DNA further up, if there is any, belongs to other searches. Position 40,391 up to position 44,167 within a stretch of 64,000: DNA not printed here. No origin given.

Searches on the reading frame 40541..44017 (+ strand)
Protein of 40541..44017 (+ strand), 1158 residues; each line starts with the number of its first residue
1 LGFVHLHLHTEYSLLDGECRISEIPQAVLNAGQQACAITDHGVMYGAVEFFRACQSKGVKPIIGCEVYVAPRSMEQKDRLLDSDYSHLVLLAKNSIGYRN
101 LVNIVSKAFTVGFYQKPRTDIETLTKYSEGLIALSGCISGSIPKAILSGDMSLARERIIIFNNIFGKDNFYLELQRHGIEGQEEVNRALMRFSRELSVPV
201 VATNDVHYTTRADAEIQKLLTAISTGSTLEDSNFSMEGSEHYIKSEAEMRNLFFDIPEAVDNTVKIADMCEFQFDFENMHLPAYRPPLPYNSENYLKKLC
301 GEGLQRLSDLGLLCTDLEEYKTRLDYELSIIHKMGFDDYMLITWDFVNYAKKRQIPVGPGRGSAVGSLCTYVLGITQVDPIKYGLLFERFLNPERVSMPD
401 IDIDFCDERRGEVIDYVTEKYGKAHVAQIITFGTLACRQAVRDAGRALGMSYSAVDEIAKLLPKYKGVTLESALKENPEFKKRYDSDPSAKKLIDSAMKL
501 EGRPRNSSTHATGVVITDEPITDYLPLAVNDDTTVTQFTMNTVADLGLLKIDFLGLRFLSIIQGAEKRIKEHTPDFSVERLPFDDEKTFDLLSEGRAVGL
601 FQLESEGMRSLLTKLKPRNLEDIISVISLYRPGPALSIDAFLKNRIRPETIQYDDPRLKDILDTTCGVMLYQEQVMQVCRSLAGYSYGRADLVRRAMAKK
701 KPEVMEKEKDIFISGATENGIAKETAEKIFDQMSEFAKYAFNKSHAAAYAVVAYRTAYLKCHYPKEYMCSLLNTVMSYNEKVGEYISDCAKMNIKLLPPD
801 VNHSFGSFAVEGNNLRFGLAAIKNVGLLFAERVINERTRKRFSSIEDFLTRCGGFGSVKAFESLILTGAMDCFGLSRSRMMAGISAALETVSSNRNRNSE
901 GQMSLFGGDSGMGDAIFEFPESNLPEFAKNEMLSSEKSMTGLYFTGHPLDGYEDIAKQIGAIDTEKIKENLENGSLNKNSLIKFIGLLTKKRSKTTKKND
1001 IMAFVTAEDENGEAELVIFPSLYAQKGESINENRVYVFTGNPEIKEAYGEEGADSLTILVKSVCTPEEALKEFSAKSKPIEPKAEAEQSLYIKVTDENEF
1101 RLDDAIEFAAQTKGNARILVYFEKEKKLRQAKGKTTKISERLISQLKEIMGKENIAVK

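Call 40: search_protein_families(library=pfam, proteins=[window:40541-44017:+], max_evalue=0.00001)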
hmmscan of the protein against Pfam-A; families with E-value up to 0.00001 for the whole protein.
window:40541-44017:+ (1158 aa): 4 families
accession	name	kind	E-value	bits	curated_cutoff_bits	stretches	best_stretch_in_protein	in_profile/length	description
PF07733.18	DNA_pol3_alpha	-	4.5e-101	338.3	23.9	1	295-555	2-260/260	Bacterial DNA polymerase III alpha NTPase domain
PF02811.25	PHP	-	6.4e-56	189.6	26.4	1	5-177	1-164/164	PHP domain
PF17657.6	DNA_pol3_finger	-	3.8e-55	186.2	22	1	559-720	2-166/166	Bacterial DNA polymerase III alpha subunit finger domain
PF14579.12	HHH_6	-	6.3e-22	78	25.6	1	793-879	1-89/90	Helix-hairpin-helix motif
